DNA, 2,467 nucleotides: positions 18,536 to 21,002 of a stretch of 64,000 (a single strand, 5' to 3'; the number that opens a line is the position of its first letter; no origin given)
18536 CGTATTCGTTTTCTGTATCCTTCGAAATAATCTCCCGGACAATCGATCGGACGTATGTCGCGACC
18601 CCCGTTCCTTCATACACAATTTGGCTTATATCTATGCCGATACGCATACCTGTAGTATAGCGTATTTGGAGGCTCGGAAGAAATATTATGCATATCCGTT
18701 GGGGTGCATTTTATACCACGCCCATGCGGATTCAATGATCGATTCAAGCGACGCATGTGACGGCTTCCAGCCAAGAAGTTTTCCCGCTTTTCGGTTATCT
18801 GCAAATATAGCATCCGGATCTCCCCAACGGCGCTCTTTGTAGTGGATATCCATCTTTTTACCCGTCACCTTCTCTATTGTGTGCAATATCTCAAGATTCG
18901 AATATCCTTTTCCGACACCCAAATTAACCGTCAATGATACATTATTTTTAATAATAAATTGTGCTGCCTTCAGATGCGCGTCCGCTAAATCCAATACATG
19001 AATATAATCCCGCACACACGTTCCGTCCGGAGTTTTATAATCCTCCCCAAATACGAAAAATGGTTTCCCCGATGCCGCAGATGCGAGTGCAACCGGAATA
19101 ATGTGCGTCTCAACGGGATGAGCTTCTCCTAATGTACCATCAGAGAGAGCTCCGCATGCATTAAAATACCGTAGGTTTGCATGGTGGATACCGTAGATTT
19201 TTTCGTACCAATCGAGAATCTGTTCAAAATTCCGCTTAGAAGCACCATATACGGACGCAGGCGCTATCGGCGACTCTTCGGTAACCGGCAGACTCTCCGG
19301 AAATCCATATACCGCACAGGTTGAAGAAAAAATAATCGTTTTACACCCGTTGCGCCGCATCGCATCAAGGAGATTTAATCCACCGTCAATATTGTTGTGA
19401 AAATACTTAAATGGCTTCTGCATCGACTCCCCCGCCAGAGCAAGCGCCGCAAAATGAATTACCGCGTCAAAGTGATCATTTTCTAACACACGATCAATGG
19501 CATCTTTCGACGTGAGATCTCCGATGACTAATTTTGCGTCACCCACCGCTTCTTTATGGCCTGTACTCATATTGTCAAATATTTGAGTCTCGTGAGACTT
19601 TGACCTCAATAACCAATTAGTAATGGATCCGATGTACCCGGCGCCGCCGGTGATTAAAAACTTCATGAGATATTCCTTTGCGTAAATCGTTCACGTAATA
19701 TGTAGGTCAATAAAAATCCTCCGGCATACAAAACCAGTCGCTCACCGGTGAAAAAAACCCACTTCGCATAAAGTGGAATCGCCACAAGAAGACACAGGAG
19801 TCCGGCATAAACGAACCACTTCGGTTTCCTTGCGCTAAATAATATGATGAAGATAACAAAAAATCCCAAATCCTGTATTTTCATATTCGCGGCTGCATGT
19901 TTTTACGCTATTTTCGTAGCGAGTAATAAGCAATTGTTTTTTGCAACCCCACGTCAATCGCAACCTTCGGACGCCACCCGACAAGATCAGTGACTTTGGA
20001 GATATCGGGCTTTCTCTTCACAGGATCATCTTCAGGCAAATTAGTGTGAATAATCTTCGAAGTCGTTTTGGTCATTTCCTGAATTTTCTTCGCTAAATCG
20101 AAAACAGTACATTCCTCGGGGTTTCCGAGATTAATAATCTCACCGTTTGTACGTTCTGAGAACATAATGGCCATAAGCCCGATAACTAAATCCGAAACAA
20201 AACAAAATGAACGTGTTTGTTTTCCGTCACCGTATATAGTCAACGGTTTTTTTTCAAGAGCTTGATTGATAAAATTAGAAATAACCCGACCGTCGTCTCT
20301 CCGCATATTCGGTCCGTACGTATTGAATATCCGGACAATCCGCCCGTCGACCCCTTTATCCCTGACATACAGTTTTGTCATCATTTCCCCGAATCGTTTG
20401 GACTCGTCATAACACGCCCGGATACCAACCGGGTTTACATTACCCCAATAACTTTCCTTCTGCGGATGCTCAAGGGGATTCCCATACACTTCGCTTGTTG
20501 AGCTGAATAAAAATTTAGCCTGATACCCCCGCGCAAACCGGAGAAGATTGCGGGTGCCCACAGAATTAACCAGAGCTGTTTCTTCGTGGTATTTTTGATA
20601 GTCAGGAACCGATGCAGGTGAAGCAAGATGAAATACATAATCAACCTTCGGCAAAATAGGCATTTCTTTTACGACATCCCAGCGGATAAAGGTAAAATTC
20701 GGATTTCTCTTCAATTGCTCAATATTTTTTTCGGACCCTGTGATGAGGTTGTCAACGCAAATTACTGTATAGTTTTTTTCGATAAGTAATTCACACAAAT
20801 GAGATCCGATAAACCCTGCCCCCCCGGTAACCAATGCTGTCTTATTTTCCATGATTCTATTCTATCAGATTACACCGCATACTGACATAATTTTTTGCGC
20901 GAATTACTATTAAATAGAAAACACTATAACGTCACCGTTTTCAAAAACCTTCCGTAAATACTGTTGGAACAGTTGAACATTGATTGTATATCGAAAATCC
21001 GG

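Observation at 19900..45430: AT-rich island of about 25 kb embedded in a higher-GC locus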

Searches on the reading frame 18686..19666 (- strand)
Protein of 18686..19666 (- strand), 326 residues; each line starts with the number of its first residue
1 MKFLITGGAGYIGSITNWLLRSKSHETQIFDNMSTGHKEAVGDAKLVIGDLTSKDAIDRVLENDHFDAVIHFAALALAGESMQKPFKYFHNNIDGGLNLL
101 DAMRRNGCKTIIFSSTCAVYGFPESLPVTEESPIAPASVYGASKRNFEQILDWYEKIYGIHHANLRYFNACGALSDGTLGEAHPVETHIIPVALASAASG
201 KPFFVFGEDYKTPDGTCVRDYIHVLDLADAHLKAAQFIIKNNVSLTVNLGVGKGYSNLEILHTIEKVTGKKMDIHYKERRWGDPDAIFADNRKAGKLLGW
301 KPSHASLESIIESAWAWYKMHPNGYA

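Call 4: search_protein_families(library=pfam, proteins=[window:18686-19666:-])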
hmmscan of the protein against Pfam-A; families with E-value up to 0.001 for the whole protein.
window:18686-19666:- (326 aa): 7 families
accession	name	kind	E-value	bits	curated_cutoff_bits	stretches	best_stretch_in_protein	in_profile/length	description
PF01370.27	Epimerase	-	1.6e-53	182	20.9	1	4-249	2-239/240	NAD dependent epimerase/dehydratase family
PF16363.11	GDP_Man_Dehyd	-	2e-52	179.1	27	1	4-311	1-329/332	GDP-mannose 4,6 dehydratase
PF01073.25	3Beta_HSD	-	2.5e-14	53.4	22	1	4-241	1-235/280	3-beta hydroxysteroid dehydrogenase/isomerase family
PF02719.21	Polysacc_synt_2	-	6.1e-11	42.5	20.2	1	4-158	2-156/293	Polysaccharide biosynthesis protein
PF04321.23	RmlD_sub_bind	-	2.6e-09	37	27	1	1-151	1-136/287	RmlD substrate binding domain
PF13460.12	NAD_binding_10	-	3.9e-06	27.3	27.2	1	7-149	1-129/184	NAD(P)H-binding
PF05368.20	NmrA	-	0.00047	20.3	27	0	3-116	5-107/298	NmrA-like family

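Call 8: find_encoding_contigs(protein=window:18686-19666:-, flank=10000, max_places=6)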
Protein window:18686-19666:- (326 aa): 5 contigs read that carry it; 3 places shown.
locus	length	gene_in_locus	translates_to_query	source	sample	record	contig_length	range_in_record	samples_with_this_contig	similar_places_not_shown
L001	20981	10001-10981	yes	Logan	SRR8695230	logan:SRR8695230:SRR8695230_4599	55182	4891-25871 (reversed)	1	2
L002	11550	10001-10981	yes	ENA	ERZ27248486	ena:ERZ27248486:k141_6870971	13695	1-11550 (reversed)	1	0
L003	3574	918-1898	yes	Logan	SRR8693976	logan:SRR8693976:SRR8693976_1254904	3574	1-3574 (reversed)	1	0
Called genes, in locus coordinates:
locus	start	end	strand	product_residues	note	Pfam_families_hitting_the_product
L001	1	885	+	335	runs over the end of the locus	PF00535:Glycos_transf_2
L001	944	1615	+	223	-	PF13489:Methyltransf_23, PF01209:Ubie_methyltran (weak), PF03141:Methyltransf_29 (faint), PF07021:MetW, PF13847:Methyltransf_31, PF08241:Methyltransf_11, PF08242:Methyltransf_12, PF13649:Methyltransf_25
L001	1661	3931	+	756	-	-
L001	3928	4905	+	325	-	-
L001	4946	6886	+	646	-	-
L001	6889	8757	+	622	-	-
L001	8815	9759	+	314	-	PF00106:adh_short (weak), PF01073:3Beta_HSD, PF01370:Epimerase, PF02719:Polysacc_synt_2 (weak), PF04321:RmlD_sub_bind, PF16363:GDP_Man_Dehyd, PF07993:NAD_binding_4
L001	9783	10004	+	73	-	-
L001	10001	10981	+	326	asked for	PF01073:3Beta_HSD, PF01370:Epimerase, PF02719:Polysacc_synt_2, PF04321:RmlD_sub_bind, PF13460:NAD_binding_10 (weak), PF16363:GDP_Man_Dehyd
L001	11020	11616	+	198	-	PF13439:Glyco_transf_4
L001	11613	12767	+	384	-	PF13439:Glyco_transf_4 (weak), PF20706:GT4-conflict, PF00534:Glycos_transf_1, PF13692:Glyco_trans_1_4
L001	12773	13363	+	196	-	PF00132:Hexapep, PF14602:Hexapep_2 (weak)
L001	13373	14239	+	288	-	PF00535:Glycos_transf_2, PF13641:Glyco_tranf_2_3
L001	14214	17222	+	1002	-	-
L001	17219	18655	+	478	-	PF02366:PMT (weak), PF13231:PMT_2 (weak)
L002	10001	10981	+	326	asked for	PF01073:3Beta_HSD, PF01370:Epimerase, PF02719:Polysacc_synt_2, PF04321:RmlD_sub_bind, PF13460:NAD_binding_10 (weak), PF16363:GDP_Man_Dehyd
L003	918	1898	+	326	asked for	PF01073:3Beta_HSD, PF01370:Epimerase, PF02719:Polysacc_synt_2, PF04321:RmlD_sub_bind, PF13460:NAD_binding_10 (weak), PF16363:GDP_Man_Dehyd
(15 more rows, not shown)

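Call 17: find_related_loci(query=window:18686-19666:-, collection=genome_contigs, flank=10000)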
Query window:18686-19666:- (326 aa) in genome_contigs; peptide patterns used: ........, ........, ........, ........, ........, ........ (x = any residue, [..] = any of these).
86 stretches matched a pattern; 12 encode a relative of the query (tblastn E <= 1e-3); 12 distinct loci.
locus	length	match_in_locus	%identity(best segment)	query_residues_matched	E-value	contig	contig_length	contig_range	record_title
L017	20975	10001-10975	75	1-325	6e-172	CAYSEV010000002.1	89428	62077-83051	MAG TPA_asm: uncultured Gammaproteobacteria bacterium isolate SRP342105_co1_249 genome assembly, contig: NODE_305_length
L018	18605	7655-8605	58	1-318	1e-123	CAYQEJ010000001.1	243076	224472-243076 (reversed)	MAG TPA_asm: uncultured Gammaproteobacteria bacterium isolate SRP278252_co2_88 genome assembly, contig: NODE_35_length_2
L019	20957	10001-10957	56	2-321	2e-118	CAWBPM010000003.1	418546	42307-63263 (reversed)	MAG: Candidatus Levybacteria bacterium isolate MFD01476.bin.1.72 genome assembly, contig: contig_44256, whole genome sho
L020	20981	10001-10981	47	1-326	4e-100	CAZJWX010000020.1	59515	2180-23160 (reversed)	MAG TPA_asm: uncultured Anaerolineaceae bacterium isolate SRP141376_co5_437 genome assembly, contig: NODE_1101_length_59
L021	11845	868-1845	72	1-325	3e-159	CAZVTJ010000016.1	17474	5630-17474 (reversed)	MAG TPA_asm: uncultured Gammaproteobacteria bacterium isolate binchicken_co22_151 genome assembly, contig: NODE_3452_len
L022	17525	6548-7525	48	1-325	5e-98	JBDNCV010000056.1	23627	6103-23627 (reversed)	MAG: Anaerolinea sp. isolate GM_bin2_OCT21 C56, whole genome shotgun sequence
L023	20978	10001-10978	46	1-325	7e-96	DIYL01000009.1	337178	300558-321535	MAG TPA_asm: Anaerolineales bacterium UBA6055 UBA6055_contig_578, whole genome shotgun sequence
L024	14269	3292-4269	46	1-325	7e-93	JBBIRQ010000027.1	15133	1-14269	MAG: Anaerolineaceae bacterium isolate SLF170214_bin_353 NODE_1485_length_15133_cov_5.30754, whole genome shotgun sequen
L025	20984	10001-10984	44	1-326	1e-91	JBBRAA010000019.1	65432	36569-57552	MAG: Aggregatilineales bacterium isolate Co_metawrap_2269 Cmw_2269_k141_4573056_length_65432_cov_20.9988, whole genome s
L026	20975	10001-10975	45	1-325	9e-90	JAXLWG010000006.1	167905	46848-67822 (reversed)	MAG: Anaerolineae bacterium isolate STL-CHL17 C2.97.fa-6, whole genome shotgun sequence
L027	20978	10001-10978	44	1-325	4e-92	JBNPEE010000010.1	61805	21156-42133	MAG: Anaerolineae bacterium isolate fr_S2C258 S2CNODE_209_length_61805_cov_8_106748, whole genome shotgun sequence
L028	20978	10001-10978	44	1-325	2e-90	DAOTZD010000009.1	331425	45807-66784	MAG TPA_asm: Anaerolineae bacterium isolate H39_480 k131_332809, whole genome shotgun sequence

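Call 41: search_protein_families(library=ncbifam, proteins=[window:18686-19666:-], max_evalue=0.00001)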
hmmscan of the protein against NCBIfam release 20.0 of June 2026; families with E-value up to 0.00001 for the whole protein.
window:18686-19666:- (326 aa): 22 families
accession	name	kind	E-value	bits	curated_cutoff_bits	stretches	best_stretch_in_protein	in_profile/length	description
TIGR01179.1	galE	equivalog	1.4e-114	382.4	262.3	1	3-324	2-331/332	UDP-glucose 4-epimerase GalE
NF007956.0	PRK10675.1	subfamily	2.2e-72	244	394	1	1-325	1-336/338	UDP-glucose 4-epimerase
TIGR01181.1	dTDP_gluc_dehyt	equivalog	1.4e-35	123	365.1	1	2-321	1-314/321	dTDP-glucose 4,6-dehydratase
TIGR02197.1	heptose_epim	equivalog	2.2e-28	99.3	274.6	1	4-277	2-269/316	ADP-glyceromanno-heptose 6-epimerase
TIGR04180.1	EDH_00030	hypoth_equivalog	3.4e-28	98.6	475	1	4-304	2-296/297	NAD-dependent 4,6-dehydratase LegB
TIGR02622.1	CDP_4_6_dhtase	equivalog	9e-19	67.8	278.45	1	2-320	6-332/352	CDP-glucose 4,6-dehydratase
NF007490.0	PRK10084.1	subfamily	3.6e-18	65.7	649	2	128-319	155-335/361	dTDP-glucose 4,6-dehydratase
NF011728.1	PRK15181.1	equivalog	2.2e-16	59.8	760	1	2-310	17-330/348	Vi polysaccharide biosynthesis UDP-N-acetylglucosaminuronic acid C-4 epimerase TviC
NF043036.1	ErythonDh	equivalog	2.5e-16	59.8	325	1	1-154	1-163/321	D-erythronate dehydrogenase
NF007582.0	PRK10217.1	equivalog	7.6e-15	54.8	698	1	2-318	3-331/355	dTDP-glucose 4,6-dehydratase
NF042422.1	oxyalk_red_OleD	equivalog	1.1e-13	51.3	580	1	1-119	1-113/329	2-alkyl-3-oxoalkanoate reductase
TIGR01472.1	gmd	equivalog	3.3e-13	49.6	415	1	20-310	32-330/342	GDP-mannose 4,6-dehydratase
TIGR03466.1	HpnA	hypoth_equivalog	5.5e-12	45.2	367.65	1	1-145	1-143/327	hopanoid-associated sugar epimerase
NF047922.1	GDPFucSynFcl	equivalog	3.1e-11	43.3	500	1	50-319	38-302/308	GDP-L-fucose synthase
NF008360.0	PRK11150.1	equivalog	3.6e-10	39.5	452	1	4-266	3-252/310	ADP-glyceromanno-heptose 6-epimerase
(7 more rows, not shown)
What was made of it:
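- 4990..19666 (-): Left conserved part of the glycan cluster. It holds the initiating polyprenyl-phosphate sugar-phosphate transferase (4990-5628), mannose-1-P guanylyltransferase, GT4 and GT2 enzymes, a PMT_2 GT-C, a 1002-aa 18-TM protein, an acetyltransferase, a stand-alone GT4 N-domain protein and GalE (18686-19666). G+C is about 44%. GalE scores 382 bits against a cut-off of 262 (call 41).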

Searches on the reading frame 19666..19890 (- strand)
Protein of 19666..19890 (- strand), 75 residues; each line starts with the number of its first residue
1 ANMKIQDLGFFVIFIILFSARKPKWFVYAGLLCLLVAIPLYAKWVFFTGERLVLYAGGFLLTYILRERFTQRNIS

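Call 11: search_protein_families(library=pfam, proteins=[window:19666-19890:-])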
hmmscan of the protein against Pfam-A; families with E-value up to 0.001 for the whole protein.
window:19666-19890:- (75 aa): 0 families
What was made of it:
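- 19663..19884 (-): Small hydrophobic 73-aa ORF between UXS and GalE, conserved in relatives. No Pfam hit (call 11).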

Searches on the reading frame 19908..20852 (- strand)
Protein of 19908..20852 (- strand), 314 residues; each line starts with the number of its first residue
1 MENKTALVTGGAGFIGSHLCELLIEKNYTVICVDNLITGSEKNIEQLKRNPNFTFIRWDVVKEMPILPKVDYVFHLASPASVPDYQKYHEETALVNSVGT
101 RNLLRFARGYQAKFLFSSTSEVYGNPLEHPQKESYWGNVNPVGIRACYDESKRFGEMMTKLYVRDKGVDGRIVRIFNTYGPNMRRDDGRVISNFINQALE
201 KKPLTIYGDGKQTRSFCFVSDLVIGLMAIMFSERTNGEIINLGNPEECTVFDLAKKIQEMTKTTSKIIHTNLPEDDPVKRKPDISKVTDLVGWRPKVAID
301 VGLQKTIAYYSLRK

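Call 4: search_protein_families(library=pfam, proteins=[window:19908-20852:-])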
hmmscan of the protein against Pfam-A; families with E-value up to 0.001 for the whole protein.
window:19908-20852:- (314 aa): 7 families
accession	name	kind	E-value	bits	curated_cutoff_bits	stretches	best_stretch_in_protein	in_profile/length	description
PF01370.27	Epimerase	-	2.8e-53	181.3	20.9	1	6-243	1-240/240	NAD dependent epimerase/dehydratase family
PF16363.11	GDP_Man_Dehyd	-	1.3e-49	169.9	27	1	7-306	1-332/332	GDP-mannose 4,6 dehydratase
PF02719.21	Polysacc_synt_2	-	3.4e-13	49.9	20.2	1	7-113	2-121/293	Polysaccharide biosynthesis protein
PF01073.25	3Beta_HSD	-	1.5e-12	47.6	22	1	7-161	1-159/280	3-beta hydroxysteroid dehydrogenase/isomerase family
PF07993.18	NAD_binding_4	-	6.1e-12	45.7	20.1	1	68-176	87-205/258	Male sterility protein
PF04321.23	RmlD_sub_bind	-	9e-12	45.1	27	1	6-269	3-239/287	RmlD substrate binding domain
PF00106.31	adh_short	-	1.3e-06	28.5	26.6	1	4-63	1-61/195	short chain dehydrogenase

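Call 41: search_protein_families(library=ncbifam, proteins=[window:19908-20852:-], max_evalue=0.00001)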
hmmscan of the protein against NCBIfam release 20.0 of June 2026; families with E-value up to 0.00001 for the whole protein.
window:19908-20852:- (314 aa): 26 families (the best 25 are shown)
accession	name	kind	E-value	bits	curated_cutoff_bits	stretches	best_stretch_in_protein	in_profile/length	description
TIGR01181.1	dTDP_gluc_dehyt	equivalog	1.2e-41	142.8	365.1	1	6-311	2-312/321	dTDP-glucose 4,6-dehydratase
TIGR04180.1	EDH_00030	hypoth_equivalog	3.1e-35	121.7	475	1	7-297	2-296/297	NAD-dependent 4,6-dehydratase LegB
TIGR01179.1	galE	equivalog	6.2e-32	110.7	262.3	1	7-300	3-315/332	UDP-glucose 4-epimerase GalE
NF008872.0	PRK11908.1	equivalog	5e-25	88.3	294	1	4-311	2-336/349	bifunctional UDP-4-keto-pentose/UDP-xylose synthase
NF005998.1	PRK08125.1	equivalog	5.8e-25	87.8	777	1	4-310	316-649/649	bifunctional UDP-4-amino-4-deoxy-L-arabinose formyltransferase/UDP-glucuronic acid oxidase ArnA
NF011728.1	PRK15181.1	equivalog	6.1e-24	84.7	760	1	4-310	16-337/348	Vi polysaccharide biosynthesis UDP-N-acetylglucosaminuronic acid C-4 epimerase TviC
NF007490.0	PRK10084.1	subfamily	2.2e-23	82.8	649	1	6-310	3-334/361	dTDP-glucose 4,6-dehydratase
NF007582.0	PRK10217.1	equivalog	3.4e-23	82.3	698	1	4-310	2-331/355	dTDP-glucose 4,6-dehydratase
TIGR02197.1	heptose_epim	equivalog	5.8e-22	78.3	274.6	1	7-275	2-274/316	ADP-glyceromanno-heptose 6-epimerase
NF047922.1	GDPFucSynFcl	equivalog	2.6e-16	59.9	500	1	97-310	82-301/308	GDP-L-fucose synthase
NF007956.0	PRK10675.1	subfamily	1.1e-13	51.1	394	1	6-298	3-317/338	UDP-glucose 4-epimerase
NF043036.1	ErythonDh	equivalog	7.8e-12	45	325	1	7-175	4-176/321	D-erythronate dehydrogenase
TIGR01214.1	rmlD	equivalog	3.1e-11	42.9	224.05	1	7-266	3-231/285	dTDP-4-dehydrorhamnose reductase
NF008360.0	PRK11150.1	equivalog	4.1e-10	39.4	452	1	7-273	3-265/310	ADP-glyceromanno-heptose 6-epimerase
NF041015.1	UDPsulfquin_syn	equivalog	5.6e-10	38.7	575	1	188-266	236-315/384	UDP-sulfoquinovose synthase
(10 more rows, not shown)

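Call 42: search_solved_structures(query=window:19908-20852:-, max_evalue=1e-20)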
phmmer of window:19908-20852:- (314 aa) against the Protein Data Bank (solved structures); distinct sequences matched with E-value up to 1e-20: 35.
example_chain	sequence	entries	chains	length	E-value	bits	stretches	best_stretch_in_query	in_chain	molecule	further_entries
4gll_A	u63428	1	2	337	7.5e-95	321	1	3-310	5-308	UDP-glucuronic acid decarboxylase 1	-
2b69_A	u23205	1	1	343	8e-95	320.9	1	3-310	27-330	UDP-glucuronate decarboxylase 1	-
4m55_A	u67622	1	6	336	3.9e-94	318.6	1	3-310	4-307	UDP-glucuronic acid decarboxylase 1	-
4lk3_A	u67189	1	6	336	5.4e-94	318.2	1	3-310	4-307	UDP-glucuronic acid decarboxylase 1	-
6zl6_A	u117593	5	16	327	9.4e-40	140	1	6-309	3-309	Epimerase domain-containing protein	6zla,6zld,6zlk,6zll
6zlj_A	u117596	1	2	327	2.1e-39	138.8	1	6-309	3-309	Epimerase domain-containing protein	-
4zrm_A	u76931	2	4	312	1.5e-38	136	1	5-310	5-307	UDP-glucose 4-epimerase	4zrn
8vr2_A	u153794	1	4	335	2.6e-37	132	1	4-311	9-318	NAD-dependent epimerase/dehydratase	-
6bwl_A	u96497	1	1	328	9.3e-36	126.9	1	6-308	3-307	Pal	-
6pmh_A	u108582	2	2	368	1e-34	123.5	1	3-310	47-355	UDP-glucose 4-epimerase related protein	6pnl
8rdg_A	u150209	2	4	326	8.9e-32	113.8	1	6-265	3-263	SDR family NAD(P)-dependent oxidoreductase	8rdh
8rdi_A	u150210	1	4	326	2.5e-31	112.3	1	6-265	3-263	SDR family NAD(P)-dependent oxidoreductase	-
2hun_A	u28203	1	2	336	1.5e-29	106.5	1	4-311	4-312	336aa long hypothetical dTDP-glucose 4,6-dehydratase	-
7ys8_A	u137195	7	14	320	4e-29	105.1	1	6-311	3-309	UDP-glucose 4-epimerase | UDP-glucose 4-epimerase along with EC 5.1.3.2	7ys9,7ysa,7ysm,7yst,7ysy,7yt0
6dnt_A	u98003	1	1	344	2.3e-28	102.6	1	1-295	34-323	NAD-dependent epimerase/dehydratase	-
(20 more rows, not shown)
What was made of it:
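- Checked: UXS matches human UXS1 at 7.5e-95 (call 42).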
